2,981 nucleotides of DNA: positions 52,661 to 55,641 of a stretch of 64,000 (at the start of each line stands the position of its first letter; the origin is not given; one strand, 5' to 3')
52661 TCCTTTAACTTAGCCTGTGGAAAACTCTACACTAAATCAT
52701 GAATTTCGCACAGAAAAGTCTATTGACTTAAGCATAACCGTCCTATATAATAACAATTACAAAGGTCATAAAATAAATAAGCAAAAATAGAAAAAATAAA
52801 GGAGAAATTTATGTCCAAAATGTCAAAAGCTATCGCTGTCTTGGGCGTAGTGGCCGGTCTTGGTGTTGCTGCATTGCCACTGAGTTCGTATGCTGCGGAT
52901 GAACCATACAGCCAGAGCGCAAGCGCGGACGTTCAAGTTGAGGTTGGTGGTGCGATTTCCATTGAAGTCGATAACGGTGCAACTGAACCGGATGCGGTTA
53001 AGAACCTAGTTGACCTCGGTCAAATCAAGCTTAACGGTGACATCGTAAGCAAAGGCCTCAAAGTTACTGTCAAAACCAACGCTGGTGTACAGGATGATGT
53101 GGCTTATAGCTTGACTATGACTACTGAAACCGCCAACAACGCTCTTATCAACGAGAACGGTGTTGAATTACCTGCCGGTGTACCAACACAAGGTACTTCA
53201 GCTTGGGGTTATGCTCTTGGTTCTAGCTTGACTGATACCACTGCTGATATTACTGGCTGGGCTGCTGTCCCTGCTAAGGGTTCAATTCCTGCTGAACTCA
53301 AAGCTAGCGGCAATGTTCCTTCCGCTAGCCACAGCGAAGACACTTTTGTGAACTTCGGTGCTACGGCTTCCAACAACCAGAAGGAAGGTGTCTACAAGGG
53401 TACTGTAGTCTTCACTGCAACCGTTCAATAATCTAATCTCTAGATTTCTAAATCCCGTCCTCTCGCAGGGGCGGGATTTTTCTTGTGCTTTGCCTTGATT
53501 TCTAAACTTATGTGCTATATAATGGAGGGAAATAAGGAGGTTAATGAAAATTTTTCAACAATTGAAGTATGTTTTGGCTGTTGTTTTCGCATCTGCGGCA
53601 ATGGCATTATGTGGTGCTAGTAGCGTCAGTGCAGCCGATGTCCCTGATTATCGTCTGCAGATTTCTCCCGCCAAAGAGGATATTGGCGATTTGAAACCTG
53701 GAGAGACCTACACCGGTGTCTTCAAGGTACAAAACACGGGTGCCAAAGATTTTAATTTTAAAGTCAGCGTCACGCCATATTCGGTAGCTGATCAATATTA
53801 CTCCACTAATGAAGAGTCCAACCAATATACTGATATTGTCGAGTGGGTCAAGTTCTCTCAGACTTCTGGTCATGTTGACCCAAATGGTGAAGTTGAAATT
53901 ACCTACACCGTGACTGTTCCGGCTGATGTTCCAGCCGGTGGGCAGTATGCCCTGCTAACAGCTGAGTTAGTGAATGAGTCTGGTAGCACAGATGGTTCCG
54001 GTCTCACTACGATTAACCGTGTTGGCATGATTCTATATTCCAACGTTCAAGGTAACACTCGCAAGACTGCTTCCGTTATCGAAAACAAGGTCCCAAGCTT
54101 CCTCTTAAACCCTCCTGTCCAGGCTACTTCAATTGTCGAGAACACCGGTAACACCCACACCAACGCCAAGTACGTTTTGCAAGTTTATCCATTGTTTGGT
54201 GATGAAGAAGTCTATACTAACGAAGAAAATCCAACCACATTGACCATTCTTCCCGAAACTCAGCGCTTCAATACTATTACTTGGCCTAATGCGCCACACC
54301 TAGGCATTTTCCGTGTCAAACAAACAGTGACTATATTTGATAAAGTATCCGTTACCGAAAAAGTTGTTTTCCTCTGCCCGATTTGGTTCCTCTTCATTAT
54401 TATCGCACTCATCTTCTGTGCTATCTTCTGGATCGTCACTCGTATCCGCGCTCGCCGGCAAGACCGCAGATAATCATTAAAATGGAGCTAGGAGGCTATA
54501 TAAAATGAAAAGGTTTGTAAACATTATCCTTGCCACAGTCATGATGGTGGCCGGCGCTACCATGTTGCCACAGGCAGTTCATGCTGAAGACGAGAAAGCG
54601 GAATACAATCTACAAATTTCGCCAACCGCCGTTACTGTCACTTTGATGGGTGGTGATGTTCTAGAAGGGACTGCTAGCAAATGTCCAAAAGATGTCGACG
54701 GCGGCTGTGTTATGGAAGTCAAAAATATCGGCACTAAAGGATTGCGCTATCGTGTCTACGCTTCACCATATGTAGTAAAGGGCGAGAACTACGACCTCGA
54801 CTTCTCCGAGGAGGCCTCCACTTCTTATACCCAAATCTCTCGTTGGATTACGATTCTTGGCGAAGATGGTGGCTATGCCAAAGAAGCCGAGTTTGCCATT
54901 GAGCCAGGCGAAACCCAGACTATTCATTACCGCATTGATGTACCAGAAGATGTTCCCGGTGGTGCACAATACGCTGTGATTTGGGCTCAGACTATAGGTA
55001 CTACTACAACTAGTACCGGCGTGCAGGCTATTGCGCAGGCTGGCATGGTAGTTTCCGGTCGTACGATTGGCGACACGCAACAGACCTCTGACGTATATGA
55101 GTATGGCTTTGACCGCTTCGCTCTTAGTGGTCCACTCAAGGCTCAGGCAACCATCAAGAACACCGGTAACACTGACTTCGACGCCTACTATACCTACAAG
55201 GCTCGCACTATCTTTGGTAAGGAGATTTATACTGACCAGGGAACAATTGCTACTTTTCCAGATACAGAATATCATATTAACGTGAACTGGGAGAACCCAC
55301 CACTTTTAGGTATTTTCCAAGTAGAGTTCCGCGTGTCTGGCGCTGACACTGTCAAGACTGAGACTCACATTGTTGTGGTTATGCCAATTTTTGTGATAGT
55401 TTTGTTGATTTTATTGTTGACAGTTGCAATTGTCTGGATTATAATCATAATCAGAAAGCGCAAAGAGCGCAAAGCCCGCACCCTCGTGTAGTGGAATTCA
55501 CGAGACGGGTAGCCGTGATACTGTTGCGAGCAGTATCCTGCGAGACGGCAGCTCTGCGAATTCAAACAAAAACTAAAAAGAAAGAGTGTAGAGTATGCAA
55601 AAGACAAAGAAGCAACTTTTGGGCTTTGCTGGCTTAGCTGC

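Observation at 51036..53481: Recombinase-bearing invertible core between two opposed surface-protein genes: an apparent -35 flip-flop switch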

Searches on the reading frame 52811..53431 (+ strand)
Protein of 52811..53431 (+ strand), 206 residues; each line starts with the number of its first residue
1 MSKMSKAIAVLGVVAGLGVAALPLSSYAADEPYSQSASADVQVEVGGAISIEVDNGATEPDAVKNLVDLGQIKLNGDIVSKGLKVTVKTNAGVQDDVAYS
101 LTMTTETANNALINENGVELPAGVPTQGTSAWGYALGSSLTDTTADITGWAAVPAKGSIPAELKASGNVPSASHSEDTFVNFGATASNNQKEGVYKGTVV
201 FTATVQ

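Call 5: search_protein_families(library=pfam, proteins=[window:52811-53431:+], max_evalue=0.1)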
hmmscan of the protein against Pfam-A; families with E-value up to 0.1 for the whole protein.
window:52811-53431:+ (206 aa): 0 families

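Call 21: find_encoding_contigs(protein=window:52811-53428:+, flank=3000, max_places=10)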
Protein window:52811-53428:+ (206 aa): 9 contigs read that carry it; 3 places shown.
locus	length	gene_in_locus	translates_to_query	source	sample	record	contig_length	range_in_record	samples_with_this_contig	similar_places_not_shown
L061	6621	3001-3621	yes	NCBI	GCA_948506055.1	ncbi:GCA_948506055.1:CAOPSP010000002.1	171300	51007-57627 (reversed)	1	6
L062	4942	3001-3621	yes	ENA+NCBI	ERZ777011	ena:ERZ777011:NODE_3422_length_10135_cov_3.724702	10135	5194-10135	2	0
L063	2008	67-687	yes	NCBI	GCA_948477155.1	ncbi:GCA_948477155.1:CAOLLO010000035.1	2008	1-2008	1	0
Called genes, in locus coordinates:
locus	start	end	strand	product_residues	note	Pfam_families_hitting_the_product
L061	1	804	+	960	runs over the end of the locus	PF00005:ABC_tran (faint), PF02463:SMC_N (faint), PF03193:RsgA_GTPase (faint), PF13191:AAA_16 (faint), PF13304:AAA_21 (faint), PF13555:AAA_29 (faint), PF17760:UvrA_inter, PF17755:UvrA_DNA-bind, +2 more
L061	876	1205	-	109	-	PF12728:HTH_17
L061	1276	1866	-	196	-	-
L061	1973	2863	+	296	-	PF02899:Phage_int_SAM_1 (weak), PF00589:Phage_integrase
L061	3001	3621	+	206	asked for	-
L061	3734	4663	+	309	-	-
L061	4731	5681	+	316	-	-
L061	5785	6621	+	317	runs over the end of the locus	-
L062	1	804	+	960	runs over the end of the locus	PF00005:ABC_tran (faint), PF02463:SMC_N (faint), PF03193:RsgA_GTPase (faint), PF13191:AAA_16 (faint), PF13304:AAA_21 (faint), PF13555:AAA_29 (faint), PF17760:UvrA_inter, PF17755:UvrA_DNA-bind, +2 more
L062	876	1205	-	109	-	PF12728:HTH_17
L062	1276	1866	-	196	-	-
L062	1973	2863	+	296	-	PF02899:Phage_int_SAM_1 (weak), PF00589:Phage_integrase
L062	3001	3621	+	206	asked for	-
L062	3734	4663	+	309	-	-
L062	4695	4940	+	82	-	?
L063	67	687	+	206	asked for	-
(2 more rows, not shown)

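Call 26: find_homologous_proteins(query=window:52811-53428:+)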
Query window:52811-53428:+ (206 aa): 407 proteins with E <= 0.001 among 1680 candidates; the best 120 are listed.
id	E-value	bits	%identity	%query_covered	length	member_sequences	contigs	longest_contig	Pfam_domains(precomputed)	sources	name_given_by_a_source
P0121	5.3e-121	419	99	100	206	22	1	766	-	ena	-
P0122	1.8e-115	401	95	100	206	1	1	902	-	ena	-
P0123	1.4e-109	382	91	100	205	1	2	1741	-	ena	-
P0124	3.3e-108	377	88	100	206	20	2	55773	-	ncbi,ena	-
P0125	2.1e-107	375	89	100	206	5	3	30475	-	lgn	-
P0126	2.9e-102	358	84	100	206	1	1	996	-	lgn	-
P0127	3.9e-100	351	84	100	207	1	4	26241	-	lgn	-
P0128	2.1e-68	248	64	100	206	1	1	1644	-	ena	-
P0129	4.1e-63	230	61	99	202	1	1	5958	-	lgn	-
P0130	1.8e-47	179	58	100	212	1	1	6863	-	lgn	-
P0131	9.5e-47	177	55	100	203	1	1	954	-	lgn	-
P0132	1.6e-44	170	53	100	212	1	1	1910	-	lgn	-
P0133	1.6e-41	160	54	100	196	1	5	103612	-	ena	-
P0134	3.8e-41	159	53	100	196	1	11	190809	-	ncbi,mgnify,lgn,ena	mgnify:FL=1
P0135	4.2e-41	159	52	100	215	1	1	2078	-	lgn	-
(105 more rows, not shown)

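Call 28: search_protein_families(library=ncbifam, proteins=[window:52811-53428:+], max_evalue=1)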
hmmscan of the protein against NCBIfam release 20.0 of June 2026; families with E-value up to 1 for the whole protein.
window:52811-53428:+ (206 aa): 2 families
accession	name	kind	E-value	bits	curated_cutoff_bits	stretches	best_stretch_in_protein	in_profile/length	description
NF041737.1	choice_anch_S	equivalog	0.01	15.6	70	1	34-114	20-100/256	choice-of-anchor S family protein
TIGR03610.1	RutC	equivalog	0.099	12.7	169.1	1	25-116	10-92/127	pyrimidine utilization protein C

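Call 29: search_solved_structures(query=A2, max_evalue=10)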
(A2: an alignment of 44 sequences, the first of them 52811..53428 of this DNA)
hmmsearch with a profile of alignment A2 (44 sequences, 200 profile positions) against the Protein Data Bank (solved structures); distinct sequences matched with E-value up to 10: 0.

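Call 39: predict_structure(alignment_id=A2)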
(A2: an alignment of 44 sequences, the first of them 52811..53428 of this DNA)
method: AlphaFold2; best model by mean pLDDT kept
length: 206 residues; sequences in the alignment: 44
mean_pLDDT: 85.6   pTM: 0.75
mean pLDDT of the five models: 85.6, 84.9, 84.0, 82.5, 76.7
residues with pLDDT >= 90: 139; 70-90: 26; 50-70: 23; < 50: 18
segments of 3 or more residues with pLDDT < 50: 1-3, 7-13, 15-18
pLDDT, mean of each block of 10 residues (from residue 1): 46 45 52 69 74 93 92 96 95 82 97 98 98 97 93 98 94 94 98 97 93
secondary structure, 60 per line:
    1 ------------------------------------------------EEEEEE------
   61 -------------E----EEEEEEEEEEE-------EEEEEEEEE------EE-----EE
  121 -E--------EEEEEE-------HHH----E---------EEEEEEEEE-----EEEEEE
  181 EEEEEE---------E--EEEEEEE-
elements in order: E49-54 E79-89 E97-105 E131-136 E161-169 E175-186 E199-205

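Call 42: fold_search(model_id=the predicted structure, library=pdb)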
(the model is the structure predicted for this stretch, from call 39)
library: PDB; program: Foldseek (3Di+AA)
matches with E <= 10: 1230; with E <= 0.001: 6
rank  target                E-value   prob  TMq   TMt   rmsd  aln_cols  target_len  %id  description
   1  4y2l_A                2.0e-04  1.00  0.37  0.48  13.8       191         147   14  Structure of CFA/I pili major subunit CfaB trimer (released 2016-08-10)
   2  7zl4_B                2.6e-04  1.00  0.45  0.57  11.1       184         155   13  Cryo-EM structure of archaic chaperone-usher Csu pilus of Acinetobacter baumannii (released 2022-08-03)
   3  4y2n_C                2.7e-04  1.00  0.40  0.52  13.4       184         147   15  Structure of CFA/I pili major subunit CfaB trimer (released 2016-08-10)
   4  7zl4_A                5.0e-04  1.00  0.44  0.61   5.6       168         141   13  Cryo-EM structure of archaic chaperone-usher Csu pilus of Acinetobacter baumannii (released 2022-08-03)
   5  4y2l_D                5.0e-04  1.00  0.34  0.43  13.9       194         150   13  Structure of CFA/I pili major subunit CfaB trimer (released 2016-08-10)
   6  6k73_D                6.2e-04  1.00  0.38  0.26   5.7       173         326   12  Chaperone-tip adhesin complex is vital for synergistic activation of CFA/I fimbriae biogenesis (released 2020-06-10)
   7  5iqm_A                1.1e-03  1.00  0.38  0.54   6.6       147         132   12  Crystal structure of the E. coli type 1 pilus subunit FimG (engineered variant with substitution Q134E; N-terminal Fim (released 2016-07-06)
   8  6e14_G                1.3e-03  1.00  0.37  0.51  10.2       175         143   11  Handover mechanism of the growing pilus by the bacterial outer membrane usher FimD (released 2018-10-17)
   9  6fqa_D                1.3e-03  1.00  0.34  0.50   9.8       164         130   10  Crystal structure of the CsuC-CsuA/B chaperone-subunit preassembly complex of the archaic chaperone-usher Csu pili of  (released 2018-09-26)
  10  5iqo_A                1.4e-03  1.00  0.37  0.53   6.9       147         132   12  Crystal structure of the E. coli type 1 pilus subunit FimG (engineered variant with substitutions Q134E and S138E; N-t (released 2016-07-06)
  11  8k2i_B                1.6e-03  1.00  0.35  0.15   8.4       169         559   11  Crystal structure of Group 2 Oligosaccharide/Monosaccharide-releasing beta-N-acetylhexosaminidase NgaAt from Arabidops (released 2024-04-24)
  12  5cyl_A                1.6e-03  1.00  0.37  0.24   8.8       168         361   14  Crystal structure of the CupB6 tip adhesin from Pseudomonas aeruginosa (released 2016-10-05)
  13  3bfq_G                1.7e-03  1.00  0.40  0.58   8.1       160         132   12  Crystal structure of truncated FimG (FimGt) in complex with the donor strand peptide of FimF (DSF) (released 2008-03-04)
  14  9fwz_E                1.7e-03  0.99  0.33  0.45   9.5       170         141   15  Cryo-EM structure of the type 1 pilus assembly platform as part of the FimA-bound chaperone-usher pilus complex (Local (released 2025-06-04)
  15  9fxa_K                2.2e-03  1.00  0.40  0.50  13.0       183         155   14  Cryo-EM structure of the type 1 pilus rod as part of the FimI-bound usher complex (FimDHGFAnIC - body 1) (released 2025-06-04)
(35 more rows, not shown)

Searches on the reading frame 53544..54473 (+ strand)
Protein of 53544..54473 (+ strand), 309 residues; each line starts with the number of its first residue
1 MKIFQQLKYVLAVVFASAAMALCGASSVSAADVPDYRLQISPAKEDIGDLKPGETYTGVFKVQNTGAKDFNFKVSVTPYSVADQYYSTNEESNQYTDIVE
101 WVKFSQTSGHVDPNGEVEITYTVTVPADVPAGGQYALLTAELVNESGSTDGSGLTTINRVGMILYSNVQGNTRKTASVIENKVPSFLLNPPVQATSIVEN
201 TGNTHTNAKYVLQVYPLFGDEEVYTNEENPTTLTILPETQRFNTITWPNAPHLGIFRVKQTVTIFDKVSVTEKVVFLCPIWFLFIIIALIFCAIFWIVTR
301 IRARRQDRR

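Call 5: search_protein_families(library=pfam, proteins=[window:53544-54473:+], max_evalue=0.1)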
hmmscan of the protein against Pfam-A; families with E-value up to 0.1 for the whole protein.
window:53544-54473:+ (309 aa): 9 families
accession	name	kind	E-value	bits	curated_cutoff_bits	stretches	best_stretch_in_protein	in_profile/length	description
PF06280.18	fn3_5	-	0.00034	21.7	27.6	1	54-131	8-86/112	Fn3-like domain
PF14147.11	Spore_YhaL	-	0.0029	17.7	27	1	279-308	2-31/52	Sporulation protein YhaL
PF16158.11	N_BRCA1_IG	-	0.0034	18.3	28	1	49-128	7-80/108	Ig-like domain from next to BRCA1 gene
PF22544.2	HYDIN_VesB_CFA65-like_Ig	-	0.0059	17.2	25.5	1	38-76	3-42/100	HYDIN/CFA65/VesB-like, Ig-like domain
PF12389.13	Peptidase_M73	-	0.0062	16.8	22.5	1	46-98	54-104/196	Camelysin metallo-endopeptidase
PF10633.15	NPCBM_assoc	-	0.014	16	24.4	0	109-136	44-71/78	NPCBM-associated, NEW3 domain of alpha-galactosidase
PF19271.4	Nis1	-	0.066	14.3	27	0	113-158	67-110/114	Nis1 family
PF06030.18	WxLIP_PGBD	-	0.07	13.6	27.3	0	50-132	23-111/121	WxL Interacting Protein, peptidoglycan binding domain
PF19190.6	BACON_2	-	0.072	13.5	25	0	95-128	42-70/94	Viral BACON domain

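Call 28: search_protein_families(library=ncbifam, proteins=[window:53544-54470:+], max_evalue=1)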
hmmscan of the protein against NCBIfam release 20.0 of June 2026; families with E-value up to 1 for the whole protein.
window:53544-54470:+ (309 aa): 1 family
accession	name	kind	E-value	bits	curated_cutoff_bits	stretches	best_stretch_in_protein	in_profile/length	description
NF045835.1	P60_lipo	equivalog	0.057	12.7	140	1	188-232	322-361/417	HinT-interacting membrane complex lipoprotein P60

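Call 46: find_homologous_proteins(query=window:53544-54470:+, max_evalue=0.00001)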
Query window:53544-54470:+ (309 aa): 673 proteins with E <= 0.00001 among 2701 candidates; the best 120 are listed.
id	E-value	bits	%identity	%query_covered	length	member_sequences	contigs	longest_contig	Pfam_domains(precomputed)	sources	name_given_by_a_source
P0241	9.2e-203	690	100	100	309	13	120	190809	-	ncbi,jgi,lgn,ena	jgi:hypothetical protein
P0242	7.9e-181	618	86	97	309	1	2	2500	-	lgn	-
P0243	2.7e-175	600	85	96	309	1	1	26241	-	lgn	-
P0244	3.4e-163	560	78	99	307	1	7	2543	-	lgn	-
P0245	6.2e-156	536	76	99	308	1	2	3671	-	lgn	-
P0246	8.0e-156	536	76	99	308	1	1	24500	-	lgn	-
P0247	3.8e-155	534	76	99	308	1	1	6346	-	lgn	-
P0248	4.7e-155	533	76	99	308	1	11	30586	-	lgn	-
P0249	2.0e-154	531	75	99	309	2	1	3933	-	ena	-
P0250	3.5e-154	530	75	99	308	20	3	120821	-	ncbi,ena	-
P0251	9.8e-151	519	72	100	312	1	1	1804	-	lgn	-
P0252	2.6e-147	508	70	97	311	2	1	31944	-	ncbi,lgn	-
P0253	1.0e-146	506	72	99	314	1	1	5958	-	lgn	-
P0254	9.7e-146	503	71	100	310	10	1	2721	-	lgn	-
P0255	7.6e-145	500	68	99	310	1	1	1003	-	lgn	-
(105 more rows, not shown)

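Call 56: predict_structure(alignment_id=A3)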
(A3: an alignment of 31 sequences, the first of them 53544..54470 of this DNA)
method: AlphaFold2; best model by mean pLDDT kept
length: 309 residues; sequences in the alignment: 31
mean_pLDDT: 85.8   pTM: 0.69
mean pLDDT of the five models: 85.8, 84.5, 83.5, 81.7, 79.3
residues with pLDDT >= 90: 181; 70-90: 93; 50-70: 21; < 50: 14
segments of 3 or more residues with pLDDT < 50: 25-30, 146-151
pLDDT, mean of each block of 10 residues (from residue 1): 63 77 51 76 92 94 89 92 88 91 94 92 93 93 63 61 93 93 83 92 95 91 92 94 91 89 95 89 88 91 73
secondary structure, 60 per line:
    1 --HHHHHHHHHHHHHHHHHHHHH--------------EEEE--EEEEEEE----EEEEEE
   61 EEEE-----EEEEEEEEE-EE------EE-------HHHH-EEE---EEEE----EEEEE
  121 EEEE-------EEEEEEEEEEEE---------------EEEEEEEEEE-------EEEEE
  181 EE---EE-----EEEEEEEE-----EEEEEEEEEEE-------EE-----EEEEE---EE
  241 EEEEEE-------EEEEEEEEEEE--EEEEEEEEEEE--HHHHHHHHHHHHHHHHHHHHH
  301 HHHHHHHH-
elements in order: H3-23 E38-41 E44-50 E55-64 E70-78 H97-100 E102-104 E108-111 E116-124 E132-143 E159-168 E176-182 E193-200 E206-216 E231-235 E239-246 E254-264 E267-277 H280-308

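Call 59: fold_search(model_id=the predicted structure, library=pdb)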
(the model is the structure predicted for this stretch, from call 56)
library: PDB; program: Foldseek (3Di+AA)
matches with E <= 10: 1802; with E <= 0.001: 557
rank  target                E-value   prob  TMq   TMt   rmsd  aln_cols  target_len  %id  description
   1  9i1y_A                2.6e-13  1.00  0.37  0.42   9.0       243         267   12  WxLIP from Enterococcus faecium (released 2026-01-28)
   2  9i25_C                8.0e-13  1.00  0.36  0.42   9.5       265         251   11  WxLIP from Enterococcus faecium locus A bound to long WxL (released 2026-01-28)
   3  9i1y_B                3.9e-12  1.00  0.36  0.41   9.2       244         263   11  WxLIP from Enterococcus faecium (released 2026-01-28)
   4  4kkp_B                2.9e-10  1.00  0.24  0.29  14.6       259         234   12  Crystal structure of Vibrio cholerae RbmA (crystal form 2) (released 2013-05-22)
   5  7sqc_2B               5.8e-10  1.00  0.29  0.12  17.7       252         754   10  Ciliary C1 central pair apparatus isolated from Chlamydomonas reinhardtii (released 2022-04-13)
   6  9ijj_C                7.5e-10  1.00  0.28  0.10  16.5       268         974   12  In situ structure of the central apparatus in mouse sperm axoneme. (released 2025-06-04)
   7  6k73_B                1.0e-09  1.00  0.37  0.51   9.1       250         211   11  Chaperone-tip adhesin complex is vital for synergistic activation of CFA/I fimbriae biogenesis (released 2020-06-10)
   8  7sqc_O0               1.2e-09  1.00  0.30  0.09  18.6       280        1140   14  Ciliary C1 central pair apparatus isolated from Chlamydomonas reinhardtii (released 2022-04-13)
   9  8jmw_A                1.2e-09  1.00  0.28  0.18  14.3       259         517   10  Fibril form of serine peptidase Vpr (released 2023-12-06)
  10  7sqc_F0               1.3e-09  1.00  0.28  0.28  16.8       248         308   12  Ciliary C1 central pair apparatus isolated from Chlamydomonas reinhardtii (released 2022-04-13)
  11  9ijj_h                1.3e-09  1.00  0.32  0.08  20.4       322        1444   10  In situ structure of the central apparatus in mouse sperm axoneme. (released 2025-06-04)
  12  9fh8_A                2.0e-09  1.00  0.27  0.29  13.6       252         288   12  Crystal structure of the SPD-2 domain of Apis dorsata CEP192 (released 2025-03-26)
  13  4kkq_A                2.1e-09  1.00  0.25  0.31  14.4       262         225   11  Crystal structure of Vibrio cholerae RbmA (crystal form 1) (released 2013-05-22)
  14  9ijj_E                2.6e-09  1.00  0.25  0.16  15.3       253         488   11  In situ structure of the central apparatus in mouse sperm axoneme. (released 2025-06-04)
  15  9ijj_O                2.7e-09  1.00  0.30  0.07  18.3       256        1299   13  In situ structure of the central apparatus in mouse sperm axoneme. (released 2025-06-04)
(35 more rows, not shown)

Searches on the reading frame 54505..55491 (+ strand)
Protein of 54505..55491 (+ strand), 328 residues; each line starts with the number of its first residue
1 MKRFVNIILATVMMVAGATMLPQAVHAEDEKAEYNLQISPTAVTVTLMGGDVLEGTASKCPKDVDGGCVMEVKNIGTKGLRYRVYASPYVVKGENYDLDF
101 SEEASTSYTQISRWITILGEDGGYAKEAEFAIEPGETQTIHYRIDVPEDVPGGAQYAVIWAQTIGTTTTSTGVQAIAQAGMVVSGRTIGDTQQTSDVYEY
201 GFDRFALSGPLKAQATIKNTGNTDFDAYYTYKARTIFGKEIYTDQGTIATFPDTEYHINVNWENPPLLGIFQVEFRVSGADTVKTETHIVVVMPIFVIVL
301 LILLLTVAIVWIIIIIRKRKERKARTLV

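Call 5: search_protein_families(library=pfam, proteins=[window:54505-55491:+], max_evalue=0.1)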
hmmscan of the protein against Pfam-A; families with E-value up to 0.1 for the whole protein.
window:54505-55491:+ (328 aa): 1 family
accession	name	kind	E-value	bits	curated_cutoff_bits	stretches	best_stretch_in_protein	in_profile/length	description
PF15099.11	PIRT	-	0.059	13.6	30.6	1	290-324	81-114/128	Phosphoinositide-interacting protein family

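Call 28: search_protein_families(library=ncbifam, proteins=[window:54505-55488:+], max_evalue=1)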
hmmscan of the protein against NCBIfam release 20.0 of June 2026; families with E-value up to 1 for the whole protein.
window:54505-55488:+ (328 aa): 2 families
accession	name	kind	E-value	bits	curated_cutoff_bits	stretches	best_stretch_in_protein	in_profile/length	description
NF033897.1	GUMAP_C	equivalog_domain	0.096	10.6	200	1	280-324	688-732/733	GUMAP protein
NF033218.1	anchor_AmaP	equivalog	0.19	11.5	55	1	292-324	45-77/166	alkaline shock response membrane anchor protein AmaP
